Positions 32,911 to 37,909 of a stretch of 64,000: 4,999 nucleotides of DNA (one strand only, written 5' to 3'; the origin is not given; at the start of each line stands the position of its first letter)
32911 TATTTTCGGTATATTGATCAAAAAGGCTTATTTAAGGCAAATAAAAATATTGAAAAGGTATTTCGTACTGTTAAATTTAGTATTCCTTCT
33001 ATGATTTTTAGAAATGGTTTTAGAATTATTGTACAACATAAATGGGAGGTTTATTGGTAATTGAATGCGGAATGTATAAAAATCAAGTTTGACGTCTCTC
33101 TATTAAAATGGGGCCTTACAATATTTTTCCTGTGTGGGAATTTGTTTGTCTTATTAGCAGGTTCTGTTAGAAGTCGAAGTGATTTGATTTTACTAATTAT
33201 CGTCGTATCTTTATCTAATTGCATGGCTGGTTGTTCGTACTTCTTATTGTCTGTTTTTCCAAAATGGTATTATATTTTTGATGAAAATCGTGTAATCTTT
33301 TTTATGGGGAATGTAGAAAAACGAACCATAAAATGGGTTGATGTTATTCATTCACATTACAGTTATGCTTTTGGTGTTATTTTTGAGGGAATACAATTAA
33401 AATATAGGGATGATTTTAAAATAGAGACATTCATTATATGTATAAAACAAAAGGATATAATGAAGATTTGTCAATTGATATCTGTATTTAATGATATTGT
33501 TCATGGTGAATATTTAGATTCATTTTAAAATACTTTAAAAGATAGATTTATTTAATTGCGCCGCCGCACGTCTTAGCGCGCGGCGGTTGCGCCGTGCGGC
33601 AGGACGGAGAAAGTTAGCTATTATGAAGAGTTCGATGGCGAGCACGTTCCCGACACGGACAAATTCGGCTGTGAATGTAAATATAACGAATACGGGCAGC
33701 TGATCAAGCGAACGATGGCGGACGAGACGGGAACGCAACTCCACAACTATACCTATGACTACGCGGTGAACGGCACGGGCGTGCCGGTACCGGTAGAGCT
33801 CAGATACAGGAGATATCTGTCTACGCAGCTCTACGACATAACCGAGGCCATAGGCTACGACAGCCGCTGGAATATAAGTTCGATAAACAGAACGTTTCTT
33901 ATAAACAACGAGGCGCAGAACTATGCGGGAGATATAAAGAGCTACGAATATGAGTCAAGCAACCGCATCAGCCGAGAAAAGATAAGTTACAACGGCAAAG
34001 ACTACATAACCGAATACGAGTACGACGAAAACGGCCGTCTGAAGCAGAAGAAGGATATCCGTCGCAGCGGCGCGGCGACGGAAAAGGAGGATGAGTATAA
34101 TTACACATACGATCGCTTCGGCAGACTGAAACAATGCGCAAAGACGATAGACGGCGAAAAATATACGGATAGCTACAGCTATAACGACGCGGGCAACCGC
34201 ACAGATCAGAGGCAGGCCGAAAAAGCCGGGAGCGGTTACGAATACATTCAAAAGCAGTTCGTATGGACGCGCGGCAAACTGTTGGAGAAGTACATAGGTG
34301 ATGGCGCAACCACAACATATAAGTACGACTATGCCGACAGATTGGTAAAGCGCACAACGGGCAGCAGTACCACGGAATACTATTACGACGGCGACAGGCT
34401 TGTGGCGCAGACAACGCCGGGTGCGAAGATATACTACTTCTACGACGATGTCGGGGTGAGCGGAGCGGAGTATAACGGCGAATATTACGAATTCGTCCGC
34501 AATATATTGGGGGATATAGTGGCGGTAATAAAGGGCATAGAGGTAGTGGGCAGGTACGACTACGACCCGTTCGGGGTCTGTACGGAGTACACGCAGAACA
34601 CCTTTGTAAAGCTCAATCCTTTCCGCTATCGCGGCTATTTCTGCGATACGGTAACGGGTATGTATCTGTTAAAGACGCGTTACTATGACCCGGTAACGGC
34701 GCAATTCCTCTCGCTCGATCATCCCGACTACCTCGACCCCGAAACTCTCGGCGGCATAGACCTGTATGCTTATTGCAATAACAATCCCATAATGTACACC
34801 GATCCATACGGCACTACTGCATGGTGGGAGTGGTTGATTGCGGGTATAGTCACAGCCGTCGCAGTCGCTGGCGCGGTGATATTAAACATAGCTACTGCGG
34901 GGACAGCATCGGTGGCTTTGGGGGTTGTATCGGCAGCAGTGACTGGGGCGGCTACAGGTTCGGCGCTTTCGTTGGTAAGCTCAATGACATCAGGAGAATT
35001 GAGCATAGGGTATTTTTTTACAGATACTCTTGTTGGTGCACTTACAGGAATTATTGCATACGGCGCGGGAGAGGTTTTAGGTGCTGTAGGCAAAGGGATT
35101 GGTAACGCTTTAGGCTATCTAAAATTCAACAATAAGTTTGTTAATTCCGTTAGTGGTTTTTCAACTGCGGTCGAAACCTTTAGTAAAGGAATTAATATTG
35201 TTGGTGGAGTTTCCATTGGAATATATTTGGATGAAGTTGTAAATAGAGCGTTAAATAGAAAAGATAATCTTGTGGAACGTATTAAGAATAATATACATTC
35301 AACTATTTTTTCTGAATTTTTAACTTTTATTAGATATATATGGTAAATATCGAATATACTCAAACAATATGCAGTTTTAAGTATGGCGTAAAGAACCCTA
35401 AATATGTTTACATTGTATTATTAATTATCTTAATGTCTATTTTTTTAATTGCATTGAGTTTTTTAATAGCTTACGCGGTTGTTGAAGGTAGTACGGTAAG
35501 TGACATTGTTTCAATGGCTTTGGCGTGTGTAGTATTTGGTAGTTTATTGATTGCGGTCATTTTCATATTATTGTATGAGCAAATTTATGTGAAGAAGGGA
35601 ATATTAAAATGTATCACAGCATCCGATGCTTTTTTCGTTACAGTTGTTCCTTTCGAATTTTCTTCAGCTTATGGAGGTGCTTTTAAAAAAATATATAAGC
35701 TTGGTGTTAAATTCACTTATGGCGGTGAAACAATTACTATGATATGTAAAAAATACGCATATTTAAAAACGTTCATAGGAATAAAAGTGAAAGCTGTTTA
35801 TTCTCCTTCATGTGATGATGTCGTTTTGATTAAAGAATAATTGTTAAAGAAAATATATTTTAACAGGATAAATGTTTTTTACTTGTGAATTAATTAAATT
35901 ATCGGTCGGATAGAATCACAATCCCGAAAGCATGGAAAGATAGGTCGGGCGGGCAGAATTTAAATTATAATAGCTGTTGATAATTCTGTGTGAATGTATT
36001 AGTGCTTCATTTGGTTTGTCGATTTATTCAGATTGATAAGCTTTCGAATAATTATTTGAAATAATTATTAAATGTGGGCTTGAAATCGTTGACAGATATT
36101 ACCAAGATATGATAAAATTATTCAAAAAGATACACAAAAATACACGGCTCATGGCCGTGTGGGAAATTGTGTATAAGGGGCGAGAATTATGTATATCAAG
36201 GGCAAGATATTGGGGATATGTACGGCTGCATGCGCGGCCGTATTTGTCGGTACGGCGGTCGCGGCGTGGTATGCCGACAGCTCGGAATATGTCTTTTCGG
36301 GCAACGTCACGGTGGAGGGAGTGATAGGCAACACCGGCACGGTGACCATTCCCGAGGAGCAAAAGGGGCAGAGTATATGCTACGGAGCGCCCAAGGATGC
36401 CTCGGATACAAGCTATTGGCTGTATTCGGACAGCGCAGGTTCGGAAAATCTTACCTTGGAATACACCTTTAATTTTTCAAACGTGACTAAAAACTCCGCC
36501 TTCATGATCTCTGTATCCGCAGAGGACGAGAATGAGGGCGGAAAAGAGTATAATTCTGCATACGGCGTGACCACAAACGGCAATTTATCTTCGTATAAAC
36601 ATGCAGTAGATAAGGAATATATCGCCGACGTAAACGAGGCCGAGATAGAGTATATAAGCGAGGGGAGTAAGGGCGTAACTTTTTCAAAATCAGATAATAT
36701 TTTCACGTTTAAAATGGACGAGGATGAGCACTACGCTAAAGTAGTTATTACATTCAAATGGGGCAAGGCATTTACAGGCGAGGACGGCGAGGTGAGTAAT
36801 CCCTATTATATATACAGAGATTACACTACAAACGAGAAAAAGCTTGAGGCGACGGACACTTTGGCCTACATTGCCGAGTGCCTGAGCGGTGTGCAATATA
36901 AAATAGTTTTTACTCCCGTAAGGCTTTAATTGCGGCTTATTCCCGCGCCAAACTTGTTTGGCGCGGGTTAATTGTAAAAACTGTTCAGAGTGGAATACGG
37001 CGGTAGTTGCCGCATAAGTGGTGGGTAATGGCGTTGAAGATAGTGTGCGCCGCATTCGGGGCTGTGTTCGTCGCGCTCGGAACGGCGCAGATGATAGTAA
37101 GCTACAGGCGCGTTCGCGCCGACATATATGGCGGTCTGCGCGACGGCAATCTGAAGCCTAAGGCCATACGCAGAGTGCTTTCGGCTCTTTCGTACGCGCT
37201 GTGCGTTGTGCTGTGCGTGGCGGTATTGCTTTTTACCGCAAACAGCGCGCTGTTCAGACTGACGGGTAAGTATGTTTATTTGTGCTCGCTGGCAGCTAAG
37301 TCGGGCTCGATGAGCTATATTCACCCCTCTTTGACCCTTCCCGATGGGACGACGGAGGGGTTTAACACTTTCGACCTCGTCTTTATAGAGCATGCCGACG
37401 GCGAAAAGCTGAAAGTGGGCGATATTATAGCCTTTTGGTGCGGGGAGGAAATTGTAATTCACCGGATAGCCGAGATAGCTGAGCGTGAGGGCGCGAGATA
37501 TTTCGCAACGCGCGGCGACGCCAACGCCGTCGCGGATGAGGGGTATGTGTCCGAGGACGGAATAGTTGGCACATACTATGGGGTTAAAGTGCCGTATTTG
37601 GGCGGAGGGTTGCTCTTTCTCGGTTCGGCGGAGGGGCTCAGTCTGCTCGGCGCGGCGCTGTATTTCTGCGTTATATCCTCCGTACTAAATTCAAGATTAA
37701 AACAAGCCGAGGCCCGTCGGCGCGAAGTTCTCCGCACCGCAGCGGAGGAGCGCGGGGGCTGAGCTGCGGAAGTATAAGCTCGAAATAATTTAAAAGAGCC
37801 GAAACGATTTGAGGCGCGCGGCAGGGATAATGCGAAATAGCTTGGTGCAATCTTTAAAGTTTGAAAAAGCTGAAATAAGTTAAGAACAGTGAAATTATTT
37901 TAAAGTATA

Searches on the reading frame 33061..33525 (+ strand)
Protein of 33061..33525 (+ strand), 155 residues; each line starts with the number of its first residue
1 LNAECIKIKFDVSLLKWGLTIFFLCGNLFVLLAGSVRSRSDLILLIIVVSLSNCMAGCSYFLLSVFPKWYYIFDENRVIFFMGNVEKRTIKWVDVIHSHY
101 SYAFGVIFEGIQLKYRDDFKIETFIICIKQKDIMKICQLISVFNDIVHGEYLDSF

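Call 72: search_protein_families(library=ncbifam, proteins=[window:33061-33525:+], max_evalue=0.1)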
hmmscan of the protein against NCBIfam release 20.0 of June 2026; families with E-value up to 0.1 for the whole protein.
window:33061-33525:+ (155 aa): 1 family
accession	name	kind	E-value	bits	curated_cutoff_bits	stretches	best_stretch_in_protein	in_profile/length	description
NF041635.1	STM3941_fam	subfamily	0.09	12.7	40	0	17-96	10-88/157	STM3941 family protein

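Call 73: search_protein_families(library=pfam, proteins=[window:33061-33525:+], max_evalue=0.1)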
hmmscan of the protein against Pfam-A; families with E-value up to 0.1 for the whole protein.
window:33061-33525:+ (155 aa): 0 families

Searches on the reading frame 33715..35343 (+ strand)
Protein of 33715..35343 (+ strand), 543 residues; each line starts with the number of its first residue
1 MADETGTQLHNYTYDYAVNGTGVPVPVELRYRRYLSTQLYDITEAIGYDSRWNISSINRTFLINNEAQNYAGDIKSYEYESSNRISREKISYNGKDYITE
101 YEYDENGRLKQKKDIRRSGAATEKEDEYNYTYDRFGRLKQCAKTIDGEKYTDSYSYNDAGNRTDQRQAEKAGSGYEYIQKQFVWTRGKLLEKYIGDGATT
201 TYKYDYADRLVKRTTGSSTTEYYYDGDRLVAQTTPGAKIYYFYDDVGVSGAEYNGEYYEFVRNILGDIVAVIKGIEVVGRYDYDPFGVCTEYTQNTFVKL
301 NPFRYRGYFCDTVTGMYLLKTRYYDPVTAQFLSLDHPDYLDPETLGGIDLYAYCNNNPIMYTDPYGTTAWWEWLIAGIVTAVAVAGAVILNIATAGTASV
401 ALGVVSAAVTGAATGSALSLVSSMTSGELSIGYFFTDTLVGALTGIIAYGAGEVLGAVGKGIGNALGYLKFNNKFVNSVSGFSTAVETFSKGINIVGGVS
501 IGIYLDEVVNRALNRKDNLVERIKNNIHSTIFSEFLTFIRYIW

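Call 24: find_encoding_contigs(protein=window:33715-35343:+, flank=10000, max_places=2)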
Protein window:33715-35343:+ (543 aa): 16 contigs read that carry it; 2 places shown.
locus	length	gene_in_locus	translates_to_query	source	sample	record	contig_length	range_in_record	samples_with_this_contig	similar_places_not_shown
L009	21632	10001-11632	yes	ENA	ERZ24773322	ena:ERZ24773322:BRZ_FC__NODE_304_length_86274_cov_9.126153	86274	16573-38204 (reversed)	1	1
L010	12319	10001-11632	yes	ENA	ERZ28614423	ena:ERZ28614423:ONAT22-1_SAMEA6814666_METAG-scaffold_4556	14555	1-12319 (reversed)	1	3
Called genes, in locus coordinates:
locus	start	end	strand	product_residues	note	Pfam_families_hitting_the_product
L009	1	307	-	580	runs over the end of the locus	PF00909:Ammonium_transp, PF00543:P-II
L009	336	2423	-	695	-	PF12437:GSIII_N, PF00120:Gln-synt_C, PF18318:Gln-synt_C-ter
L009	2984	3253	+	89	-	-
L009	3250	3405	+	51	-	-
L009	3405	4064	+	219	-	-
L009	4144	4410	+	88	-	-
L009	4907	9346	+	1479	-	-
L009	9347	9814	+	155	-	-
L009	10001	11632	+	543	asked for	PF05593:RHS_repeat (faint)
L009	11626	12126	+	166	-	-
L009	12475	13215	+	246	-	-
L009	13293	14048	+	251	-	-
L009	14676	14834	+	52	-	-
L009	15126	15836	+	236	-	PF00072:Response_reg, PF04397:LytTR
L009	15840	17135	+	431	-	PF14501:HATPase_c_5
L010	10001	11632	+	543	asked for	PF05593:RHS_repeat (faint)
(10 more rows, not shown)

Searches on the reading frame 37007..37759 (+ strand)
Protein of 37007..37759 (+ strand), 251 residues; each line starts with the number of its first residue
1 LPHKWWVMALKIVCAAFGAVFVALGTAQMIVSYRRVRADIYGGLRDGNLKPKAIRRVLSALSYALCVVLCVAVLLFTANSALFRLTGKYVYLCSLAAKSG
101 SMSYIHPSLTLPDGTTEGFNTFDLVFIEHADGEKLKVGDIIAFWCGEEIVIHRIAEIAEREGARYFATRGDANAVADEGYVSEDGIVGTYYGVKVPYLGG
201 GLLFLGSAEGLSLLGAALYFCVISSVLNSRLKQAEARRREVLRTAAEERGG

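Call 72: search_protein_families(library=ncbifam, proteins=[window:37007-37759:+], max_evalue=0.1)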
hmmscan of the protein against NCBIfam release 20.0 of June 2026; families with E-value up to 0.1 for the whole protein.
window:37007-37759:+ (251 aa): 2 families
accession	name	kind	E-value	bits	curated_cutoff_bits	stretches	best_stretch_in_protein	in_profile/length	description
TIGR02228.1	sigpep_I_arch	equivalog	4.5e-21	75.4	51.85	1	118-225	44-153/158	signal peptidase I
NF046067.1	SigPepSipWBacil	equivalog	1.2e-15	57.6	190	1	119-241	52-179/189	signal peptidase I SipW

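Call 73: search_protein_families(library=pfam, proteins=[window:37007-37759:+], max_evalue=0.1)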
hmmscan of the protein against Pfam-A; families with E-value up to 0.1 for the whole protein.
window:37007-37759:+ (251 aa): 1 family
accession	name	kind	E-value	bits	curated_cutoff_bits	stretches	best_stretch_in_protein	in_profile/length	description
PF04290.18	DctQ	-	0.074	13.4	28.3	0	51-78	58-85/132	Tripartite ATP-independent periplasmic transporters, DctQ component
